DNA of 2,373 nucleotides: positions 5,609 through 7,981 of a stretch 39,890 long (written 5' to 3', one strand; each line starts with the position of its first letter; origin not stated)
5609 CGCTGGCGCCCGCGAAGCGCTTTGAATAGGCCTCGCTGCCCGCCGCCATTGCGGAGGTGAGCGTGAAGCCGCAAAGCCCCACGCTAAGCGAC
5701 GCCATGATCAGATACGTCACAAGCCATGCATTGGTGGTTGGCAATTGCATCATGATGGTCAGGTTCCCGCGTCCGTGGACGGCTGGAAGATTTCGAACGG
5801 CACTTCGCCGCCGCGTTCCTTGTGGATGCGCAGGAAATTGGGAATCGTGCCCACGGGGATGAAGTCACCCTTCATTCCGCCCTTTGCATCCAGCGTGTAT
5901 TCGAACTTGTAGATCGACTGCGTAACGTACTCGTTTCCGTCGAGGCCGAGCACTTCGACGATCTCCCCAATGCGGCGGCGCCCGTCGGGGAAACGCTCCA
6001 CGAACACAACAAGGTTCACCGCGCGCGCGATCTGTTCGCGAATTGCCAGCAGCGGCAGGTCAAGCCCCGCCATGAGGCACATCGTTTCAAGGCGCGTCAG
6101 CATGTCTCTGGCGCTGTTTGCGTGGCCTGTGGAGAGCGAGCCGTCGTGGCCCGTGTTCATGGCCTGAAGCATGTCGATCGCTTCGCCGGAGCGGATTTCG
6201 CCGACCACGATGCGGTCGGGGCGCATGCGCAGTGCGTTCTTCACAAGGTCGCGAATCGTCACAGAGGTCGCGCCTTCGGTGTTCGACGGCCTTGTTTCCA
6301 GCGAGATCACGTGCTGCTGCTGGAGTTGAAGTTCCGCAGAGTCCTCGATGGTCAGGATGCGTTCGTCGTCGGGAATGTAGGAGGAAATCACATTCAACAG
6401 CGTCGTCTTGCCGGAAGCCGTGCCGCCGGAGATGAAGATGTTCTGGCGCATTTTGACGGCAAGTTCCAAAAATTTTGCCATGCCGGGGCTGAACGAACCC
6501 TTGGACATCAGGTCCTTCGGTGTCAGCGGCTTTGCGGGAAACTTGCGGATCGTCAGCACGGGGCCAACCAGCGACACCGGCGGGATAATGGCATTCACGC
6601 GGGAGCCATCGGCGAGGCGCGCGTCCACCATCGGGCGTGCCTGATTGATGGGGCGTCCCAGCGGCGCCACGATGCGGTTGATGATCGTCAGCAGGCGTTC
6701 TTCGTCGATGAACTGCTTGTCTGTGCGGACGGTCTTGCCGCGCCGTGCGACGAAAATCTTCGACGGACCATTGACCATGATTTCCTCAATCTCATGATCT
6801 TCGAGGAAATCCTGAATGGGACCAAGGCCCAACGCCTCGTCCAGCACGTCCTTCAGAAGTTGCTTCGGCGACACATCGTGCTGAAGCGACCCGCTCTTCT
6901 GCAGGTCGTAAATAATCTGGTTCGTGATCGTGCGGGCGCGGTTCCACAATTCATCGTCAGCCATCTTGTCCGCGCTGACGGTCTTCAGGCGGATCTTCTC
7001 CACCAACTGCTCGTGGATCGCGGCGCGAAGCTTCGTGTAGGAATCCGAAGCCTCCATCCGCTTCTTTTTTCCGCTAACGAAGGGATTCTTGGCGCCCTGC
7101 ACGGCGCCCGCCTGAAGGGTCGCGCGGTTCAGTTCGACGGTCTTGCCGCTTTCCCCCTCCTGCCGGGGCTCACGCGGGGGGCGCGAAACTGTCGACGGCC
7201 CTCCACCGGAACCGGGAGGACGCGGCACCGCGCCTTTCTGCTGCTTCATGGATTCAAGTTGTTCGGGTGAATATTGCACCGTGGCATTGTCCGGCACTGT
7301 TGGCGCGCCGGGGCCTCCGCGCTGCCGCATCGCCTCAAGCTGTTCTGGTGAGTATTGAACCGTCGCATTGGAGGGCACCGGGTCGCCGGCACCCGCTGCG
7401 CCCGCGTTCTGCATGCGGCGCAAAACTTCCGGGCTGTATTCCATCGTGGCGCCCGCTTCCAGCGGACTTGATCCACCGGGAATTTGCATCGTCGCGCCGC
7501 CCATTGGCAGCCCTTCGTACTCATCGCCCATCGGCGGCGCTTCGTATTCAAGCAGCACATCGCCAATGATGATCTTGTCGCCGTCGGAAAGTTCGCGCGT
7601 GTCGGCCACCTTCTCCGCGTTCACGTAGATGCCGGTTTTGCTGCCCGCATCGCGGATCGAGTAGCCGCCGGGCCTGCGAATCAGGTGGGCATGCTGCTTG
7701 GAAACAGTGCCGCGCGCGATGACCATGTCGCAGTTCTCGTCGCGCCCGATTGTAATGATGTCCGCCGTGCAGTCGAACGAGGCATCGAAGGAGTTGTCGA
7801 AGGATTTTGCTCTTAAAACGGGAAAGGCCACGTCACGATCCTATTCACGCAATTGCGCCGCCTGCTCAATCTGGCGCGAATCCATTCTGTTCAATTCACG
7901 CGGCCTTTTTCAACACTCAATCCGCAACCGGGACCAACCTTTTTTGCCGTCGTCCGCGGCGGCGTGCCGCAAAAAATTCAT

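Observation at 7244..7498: Tandem repeats in the CpaF linker each present A-T-[MV]-[QE]-[YI]: candidate pThr-x-x-Y/I ligands for the locus' own FHA domains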

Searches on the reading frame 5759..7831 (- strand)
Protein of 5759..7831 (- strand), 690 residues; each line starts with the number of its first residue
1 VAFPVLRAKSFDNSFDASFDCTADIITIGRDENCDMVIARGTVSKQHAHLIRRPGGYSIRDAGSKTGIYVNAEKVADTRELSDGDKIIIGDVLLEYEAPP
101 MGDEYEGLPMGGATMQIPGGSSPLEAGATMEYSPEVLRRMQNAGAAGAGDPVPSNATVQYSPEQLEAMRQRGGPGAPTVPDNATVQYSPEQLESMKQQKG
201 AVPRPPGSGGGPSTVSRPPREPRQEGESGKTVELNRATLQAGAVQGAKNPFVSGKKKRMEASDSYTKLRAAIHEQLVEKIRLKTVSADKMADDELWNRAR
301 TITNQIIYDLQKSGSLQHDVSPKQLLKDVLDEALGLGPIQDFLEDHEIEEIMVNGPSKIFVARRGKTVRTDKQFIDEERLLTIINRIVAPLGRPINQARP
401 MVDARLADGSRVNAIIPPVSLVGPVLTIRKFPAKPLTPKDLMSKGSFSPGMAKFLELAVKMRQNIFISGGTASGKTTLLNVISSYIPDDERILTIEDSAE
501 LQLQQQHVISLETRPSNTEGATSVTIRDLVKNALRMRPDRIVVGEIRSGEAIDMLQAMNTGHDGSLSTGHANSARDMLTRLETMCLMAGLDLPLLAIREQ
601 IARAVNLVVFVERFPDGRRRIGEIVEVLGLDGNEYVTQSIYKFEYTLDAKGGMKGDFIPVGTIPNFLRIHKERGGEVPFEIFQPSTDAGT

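Call 9: search_protein_families(library=pfam, proteins=[window:5759-7831:-], max_evalue=0.01)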
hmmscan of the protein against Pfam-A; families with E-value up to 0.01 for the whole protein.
window:5759-7831:- (690 aa): 4 families
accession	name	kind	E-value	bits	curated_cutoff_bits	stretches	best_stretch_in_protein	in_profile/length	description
PF00437.27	T2SSE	-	7.1e-60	203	24.9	1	334-609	3-273/370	Type II/IV secretion system protein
PF00498.31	FHA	-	2e-16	60.6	20.7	1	26-90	1-67/67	FHA domain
PF16697.10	Yop-YscD_cpl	-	6.7e-11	42.8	33.2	1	21-95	14-89/94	Inner membrane component of T3SS, cytoplasmic domain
PF00005.33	ABC_tran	-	0.002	19.2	25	1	455-503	4-51/137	ABC transporter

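Call 11: find_homologous_proteins(query=window:5759-7831:-, max_evalue=1e-30)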
Query window:5759-7831:- (690 aa): 8000 proteins with E <= 1e-30 among 8000 candidates; the best 120 are listed.
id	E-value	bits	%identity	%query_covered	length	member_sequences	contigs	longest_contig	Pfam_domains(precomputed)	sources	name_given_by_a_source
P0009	0.0e+0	1526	99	100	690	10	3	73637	PF00437.27,PF00498.32,PF16697.11,PF27713.1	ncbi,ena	-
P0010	0.0e+0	1371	91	100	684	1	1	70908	PF00437.27,PF00498.32,PF16697.11,PF27713.1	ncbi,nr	ncbi:Flp pilus assembly complex ATPase component TadA [Candidatus Sumerlaeota bacterium]|nr:Flp pilu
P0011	0.0e+0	1208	89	90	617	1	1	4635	PF00437.27,PF27713.1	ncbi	ncbi:MAG: CpaF family protein, partial [Candidatus Sumerlaeota bacterium]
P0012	0.0e+0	1186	78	100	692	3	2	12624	PF00437.27,PF00498.32,PF16697.11,PF27713.1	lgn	-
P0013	0.0e+0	1071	71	100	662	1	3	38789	PF00437.27,PF00498.32,PF16697.11,PF27713.1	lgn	-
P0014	6.1e-264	896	-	-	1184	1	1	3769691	PF13173.13,PF06745.20,PF00270.36,PF07693.21,PF13604.13,PF00004.36,PF13401.13,PF03193.23,PF10662.16,PF13238.13,PF05673.20,PF04851.22,PF27713.1,PF13191.13,PF06414.19,PF02492.26,PF10412.16,PF07724.21,PF13476.13,PF05729.19,PF13521.13,PF09848.16,PF01580.25,PF25199.2,PF24389.2,PF00437.27,PF01443.25,PF1324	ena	-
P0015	1.3e-244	832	48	69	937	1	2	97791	PF00437.27,PF00005.34,PF13555.13,PF03029.24,PF01580.25,PF01078.28,PF27713.1,PF20720.4,PF13191.13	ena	-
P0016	4.2e-212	724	69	63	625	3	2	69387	PF00437.27,PF00498.32,PF16697.11,PF27713.1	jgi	jgi:pilus assembly protein CpaF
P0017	1.9e-203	696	50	98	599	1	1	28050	PF00437.27,PF00498.32,PF16697.11,PF27713.1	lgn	-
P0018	3.0e-201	689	50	98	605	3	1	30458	PF00437.27,PF00498.32,PF16697.11,PF27713.1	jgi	jgi:pilus assembly protein CpaF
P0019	3.3e-200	685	51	98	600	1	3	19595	PF00437.27,PF00498.32,PF16697.11,PF27713.1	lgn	-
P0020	2.7e-199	682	-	-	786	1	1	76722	PF00437.27,PF00005.34,PF13521.13,PF13401.13,PF27713.1,PF13191.13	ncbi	-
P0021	4.9e-199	681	65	63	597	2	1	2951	PF00437.27,PF00498.32,PF16697.11,PF27713.1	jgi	jgi:pilus assembly protein CpaF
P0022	1.9e-198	679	62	66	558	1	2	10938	PF00437.27,PF00498.32,PF16697.11,PF27713.1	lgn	-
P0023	7.9e-195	667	-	-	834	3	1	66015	PF07693.21,PF13604.13,PF13401.13,PF03193.23,PF13238.13,PF27713.1,PF13191.13,PF06414.19,PF02492.26,PF13476.13,PF05729.19,PF13521.13,PF01580.25,PF25199.2,PF00437.27,PF13245.13,PF13555.13,PF05049.20,PF03029.24,PF00735.25,PF00158.33,PF00005.34,PF12775.14,PF02367.24,PF26341.1,PF20720.4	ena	-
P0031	1.2e-185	637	48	98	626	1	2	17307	PF00437.27,PF00498.32,PF16697.11,PF27713.1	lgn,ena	-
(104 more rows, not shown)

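Call 26: find_encoding_contigs(protein=P0009, flank=10000, max_places=3)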
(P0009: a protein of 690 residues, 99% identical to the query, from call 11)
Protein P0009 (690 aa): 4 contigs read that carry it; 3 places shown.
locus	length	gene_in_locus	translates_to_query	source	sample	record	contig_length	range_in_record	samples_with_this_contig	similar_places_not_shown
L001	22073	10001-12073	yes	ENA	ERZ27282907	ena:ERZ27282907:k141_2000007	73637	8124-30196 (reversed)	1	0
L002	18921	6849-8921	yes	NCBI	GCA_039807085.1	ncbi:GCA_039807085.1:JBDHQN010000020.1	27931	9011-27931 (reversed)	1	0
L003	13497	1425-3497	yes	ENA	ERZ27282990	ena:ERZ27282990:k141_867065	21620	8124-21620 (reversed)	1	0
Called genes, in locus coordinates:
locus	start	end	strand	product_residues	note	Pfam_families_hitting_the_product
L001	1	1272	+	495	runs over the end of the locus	PF02074:Peptidase_M32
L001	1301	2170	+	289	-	PF03755:YicC-like_N, PF08340:YicC-like_C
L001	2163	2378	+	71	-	PF13396:PLDc_N (weak)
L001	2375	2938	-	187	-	PF00578:AhpC-TSA, PF08534:Redoxin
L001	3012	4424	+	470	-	PF22458:RsmF-B_ferredox, PF01189:Methyltr_RsmB-F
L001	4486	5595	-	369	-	PF05222:AlaDh_PNT_N, PF07992:Pyr_redox_2 (weak), PF01262:AlaDh_PNT_C, PF02826:2-Hacid_dh_C (weak), PF00070:Pyr_redox (faint)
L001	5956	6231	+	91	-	-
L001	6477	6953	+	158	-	PF01478:Peptidase_A24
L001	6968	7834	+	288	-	PF16976:RcpC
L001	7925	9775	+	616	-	PF00263:Secretin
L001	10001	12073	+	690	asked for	PF16697:Yop-YscD_cpl, PF00498:FHA, PF00437:T2SSE, PF27713:UCP018868 (weak)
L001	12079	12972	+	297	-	PF00482:T2SSF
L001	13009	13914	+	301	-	PF00482:T2SSF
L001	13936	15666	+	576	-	PF16697:Yop-YscD_cpl, PF00498:FHA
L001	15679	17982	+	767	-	PF00498:FHA, PF16697:Yop-YscD_cpl, PF00498:FHA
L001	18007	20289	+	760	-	PF00069:Pkinase, PF01636:APH (faint), PF03109:ABC1, PF07714:PK_Tyr_Ser-Thr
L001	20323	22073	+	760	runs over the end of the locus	PF00069:Pkinase, PF07714:PK_Tyr_Ser-Thr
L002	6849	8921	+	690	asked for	PF16697:Yop-YscD_cpl, PF00498:FHA, PF00437:T2SSE, PF27713:UCP018868 (weak)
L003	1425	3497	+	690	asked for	PF16697:Yop-YscD_cpl, PF00498:FHA, PF00437:T2SSE, PF27713:UCP018868 (weak)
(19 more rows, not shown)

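Call 28: search_protein_representatives(protein=window:5759-7831:-)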
Query: 690 residues. Proteins with E-value up to 0.001 (for the whole library): 50951; up to 1e-10: 19665; up to 1e-30: 6891. The best 150 are listed.
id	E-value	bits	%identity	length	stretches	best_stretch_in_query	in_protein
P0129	0.0e+00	1085.1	53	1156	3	339-684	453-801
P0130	2.0e-285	964.9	49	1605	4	324-686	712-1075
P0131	7.3e-226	768.1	51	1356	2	314-684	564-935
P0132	4.9e-222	755.5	55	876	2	321-673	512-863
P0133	4.7e-220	748.9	49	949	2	260-682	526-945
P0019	1.1e-200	685.0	58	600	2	245-683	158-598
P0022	5.9e-199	679.2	59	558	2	232-683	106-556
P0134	8.6e-174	596.1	42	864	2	292-673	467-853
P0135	9.1e-172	589.4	49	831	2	311-668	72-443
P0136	8.0e-158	543.3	47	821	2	325-668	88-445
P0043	2.8e-153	528.3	50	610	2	259-683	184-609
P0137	4.1e-141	488.1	50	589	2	263-683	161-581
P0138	1.8e-140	486.0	41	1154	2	243-643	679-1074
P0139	2.4e-140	485.6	43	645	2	189-683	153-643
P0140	5.0e-140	484.5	48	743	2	247-689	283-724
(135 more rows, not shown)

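Call 29: find_encoding_contigs(protein=P0013, flank=10000, max_places=1)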
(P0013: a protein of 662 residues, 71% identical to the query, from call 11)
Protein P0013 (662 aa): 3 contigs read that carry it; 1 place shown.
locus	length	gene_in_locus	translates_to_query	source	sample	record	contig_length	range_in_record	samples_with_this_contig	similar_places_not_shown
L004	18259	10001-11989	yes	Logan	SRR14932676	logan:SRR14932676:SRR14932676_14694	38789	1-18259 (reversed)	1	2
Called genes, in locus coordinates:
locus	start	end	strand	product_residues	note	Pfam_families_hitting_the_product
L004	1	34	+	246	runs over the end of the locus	PF13030:DUF3891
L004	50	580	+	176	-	PF00254:FKBP_C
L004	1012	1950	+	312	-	PF07811:TadE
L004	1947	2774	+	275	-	-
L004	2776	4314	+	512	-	-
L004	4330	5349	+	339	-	-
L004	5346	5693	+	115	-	-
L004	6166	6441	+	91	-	-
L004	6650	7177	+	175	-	PF01478:Peptidase_A24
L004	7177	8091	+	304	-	PF16976:RcpC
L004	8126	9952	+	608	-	-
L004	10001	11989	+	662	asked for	PF16697:Yop-YscD_cpl, PF00498:FHA, PF00437:T2SSE, PF27713:UCP018868 (weak)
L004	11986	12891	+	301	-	PF00482:T2SSF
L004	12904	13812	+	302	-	PF00482:T2SSF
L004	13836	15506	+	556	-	PF16697:Yop-YscD_cpl, PF00498:FHA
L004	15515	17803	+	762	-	PF00498:FHA, PF16697:Yop-YscD_cpl, PF00498:FHA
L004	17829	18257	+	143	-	?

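Call 30: find_encoding_contigs(protein=P0017, flank=10000, max_places=1)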
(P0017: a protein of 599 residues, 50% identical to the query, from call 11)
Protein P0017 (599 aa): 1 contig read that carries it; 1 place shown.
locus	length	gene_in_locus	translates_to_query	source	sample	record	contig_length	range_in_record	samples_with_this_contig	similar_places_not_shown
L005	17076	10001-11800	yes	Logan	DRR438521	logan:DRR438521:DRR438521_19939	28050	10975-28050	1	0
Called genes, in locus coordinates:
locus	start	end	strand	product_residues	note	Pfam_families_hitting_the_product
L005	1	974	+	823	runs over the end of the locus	PF18582:HZS_alpha (weak), PF00404:Dockerin_1 (weak)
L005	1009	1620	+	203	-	-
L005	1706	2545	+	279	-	PF07811:TadE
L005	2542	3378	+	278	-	-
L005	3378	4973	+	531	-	PF13400:Tad (faint)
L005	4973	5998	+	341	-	-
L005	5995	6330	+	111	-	-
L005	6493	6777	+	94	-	-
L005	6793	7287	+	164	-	PF01478:Peptidase_A24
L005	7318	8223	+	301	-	PF16976:RcpC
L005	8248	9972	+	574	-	PF00263:Secretin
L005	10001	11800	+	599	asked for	PF16697:Yop-YscD_cpl, PF00498:FHA, PF00437:T2SSE, PF27713:UCP018868 (weak)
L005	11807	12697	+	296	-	PF00482:T2SSF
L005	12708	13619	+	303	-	PF00482:T2SSF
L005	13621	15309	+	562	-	PF16697:Yop-YscD_cpl, PF00498:FHA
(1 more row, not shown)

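Call 31: find_encoding_contigs(protein=P0016, flank=10000, max_places=1)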
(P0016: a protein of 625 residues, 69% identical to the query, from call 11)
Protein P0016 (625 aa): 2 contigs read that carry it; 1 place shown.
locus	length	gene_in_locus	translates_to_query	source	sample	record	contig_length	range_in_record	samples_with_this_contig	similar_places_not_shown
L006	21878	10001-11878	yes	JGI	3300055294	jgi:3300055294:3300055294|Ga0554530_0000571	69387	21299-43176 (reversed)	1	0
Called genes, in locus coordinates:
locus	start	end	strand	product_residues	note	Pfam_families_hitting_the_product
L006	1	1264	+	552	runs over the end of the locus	PF00155:Aminotran_1_2, PF00702:Hydrolase, PF13419:HAD_2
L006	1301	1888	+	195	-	PF00475:IGPD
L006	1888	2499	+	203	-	PF00117:GATase, PF07685:GATase_3 (weak), PF01174:SNO (faint)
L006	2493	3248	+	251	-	PF00977:His_biosynth, PF01207:Dus (weak), PF02581:TMP-TENI (faint), PF05690:ThiG (faint), PF01180:DHO_dh (faint)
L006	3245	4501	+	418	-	PF00977:His_biosynth, PF01502:PRA-CH, PF01503:PRA-PH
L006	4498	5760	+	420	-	PF00815:Histidinol_dh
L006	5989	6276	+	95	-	-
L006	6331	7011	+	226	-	PF01478:Peptidase_A24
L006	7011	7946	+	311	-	PF16976:RcpC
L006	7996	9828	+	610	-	PF00263:Secretin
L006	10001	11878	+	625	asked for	PF00498:FHA, PF16697:Yop-YscD_cpl, PF00437:T2SSE, PF27713:UCP018868 (weak)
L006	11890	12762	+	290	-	PF00482:T2SSF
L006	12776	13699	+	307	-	PF00482:T2SSF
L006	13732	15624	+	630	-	PF16697:Yop-YscD_cpl, PF00498:FHA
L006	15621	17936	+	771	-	PF00498:FHA, PF16697:Yop-YscD_cpl, PF00498:FHA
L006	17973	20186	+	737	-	PF00069:Pkinase, PF07714:PK_Tyr_Ser-Thr, PF03109:ABC1 (weak), PF13646:HEAT_2 (weak)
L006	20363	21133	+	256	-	-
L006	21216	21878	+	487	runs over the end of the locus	PF00069:Pkinase, PF07714:PK_Tyr_Ser-Thr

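Call 40: search_protein_families(library=pfam, proteins=[L001:18007-20289:+, L001:20323-22071:+, L001:15679-17982:+, L004:17829-18257:+, L006:20363-21133:+], max_evalue=0.01)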
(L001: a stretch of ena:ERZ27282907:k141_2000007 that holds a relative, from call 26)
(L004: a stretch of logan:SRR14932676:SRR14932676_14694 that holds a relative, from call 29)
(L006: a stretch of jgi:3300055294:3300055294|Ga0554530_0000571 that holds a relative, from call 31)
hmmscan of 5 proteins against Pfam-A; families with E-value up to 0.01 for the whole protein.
L001:18007-20289:+ (760 aa): 7 families
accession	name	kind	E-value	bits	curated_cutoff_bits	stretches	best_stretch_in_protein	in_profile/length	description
PF00069.31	Pkinase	-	9.6e-56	189.5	31.7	1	12-261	1-252/263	Protein kinase domain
PF07714.23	PK_Tyr_Ser-Thr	-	5.2e-32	111.6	23.1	1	13-261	2-249/258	Protein tyrosine and serine/threonine kinase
PF03109.22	ABC1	-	3e-09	36.8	22.9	1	73-159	130-215/244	ABC1 atypical kinase-like domain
PF01636.29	APH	-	2.9e-06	27.6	23.2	1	115-157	156-196/239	Phosphotransferase enzyme family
PF14531.12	Kinase-like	-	0.00051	19.8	25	1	126-257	160-286/289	Kinase-like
PF06293.20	Kdo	-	0.0016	18.3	21.3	1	46-155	47-166/207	Lipopolysaccharide kinase (Kdo/WaaP) family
PF17667.7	Pkinase_fungal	-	0.0046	16.2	24.1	1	129-190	305-370/387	Fungal protein kinase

L001:20323-22071:+ (583 aa): 4 families
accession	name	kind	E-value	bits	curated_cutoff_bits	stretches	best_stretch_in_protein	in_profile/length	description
PF00069.31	Pkinase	-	3.6e-48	164.7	31.7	1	7-272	1-253/263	Protein kinase domain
PF07714.23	PK_Tyr_Ser-Thr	-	9.4e-37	127.1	23.1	1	9-271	3-249/258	Protein tyrosine and serine/threonine kinase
PF03109.22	ABC1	-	6.3e-05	22.7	22.9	1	80-173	141-217/244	ABC1 atypical kinase-like domain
PF01636.29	APH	-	0.0023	18.2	23.2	0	41-112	31-110/239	Phosphotransferase enzyme family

L001:15679-17982:+ (767 aa): 3 families
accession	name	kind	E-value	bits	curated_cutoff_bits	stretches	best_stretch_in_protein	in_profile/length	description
PF00498.31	FHA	-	2e-35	121.5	20.7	2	22-87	2-67/67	FHA domain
PF16697.10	Yop-YscD_cpl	-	6.4e-25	87.7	33.2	2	10-94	8-91/94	Inner membrane component of T3SS, cytoplasmic domain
PF09539.15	DUF2385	-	0.0076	17.2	25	0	432-505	11-85/96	Protein of unknown function (DUF2385)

L004:17829-18257:+ (143 aa): 5 families
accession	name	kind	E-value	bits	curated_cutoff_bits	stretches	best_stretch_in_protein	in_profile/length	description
PF00069.31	Pkinase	-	7.3e-31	108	31.7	1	12-143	1-130/263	Protein kinase domain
PF07714.23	PK_Tyr_Ser-Thr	-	2.2e-21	76.8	23.1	1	14-143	3-134/258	Protein tyrosine and serine/threonine kinase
PF03109.22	ABC1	-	1.6e-05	24.6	22.9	1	57-142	120-198/244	ABC1 atypical kinase-like domain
PF01636.29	APH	-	9.4e-05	22.7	23.2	0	121-143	163-181/239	Phosphotransferase enzyme family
PF06293.20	Kdo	-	0.00095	19.1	21.3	1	52-142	53-149/207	Lipopolysaccharide kinase (Kdo/WaaP) family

L006:20363-21133:+ (256 aa): 2 families
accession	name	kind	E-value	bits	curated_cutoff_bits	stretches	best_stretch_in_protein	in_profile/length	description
PF05010.19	TACC_C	-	0.00087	19.5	29.9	0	119-238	16-130/201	Transforming acidic coiled-coil-containing protein (TACC), C-terminal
PF07544.18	Med9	-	0.0022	18.4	26.9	0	117-149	19-51/80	RNA polymerase II transcription mediator complex subunit 9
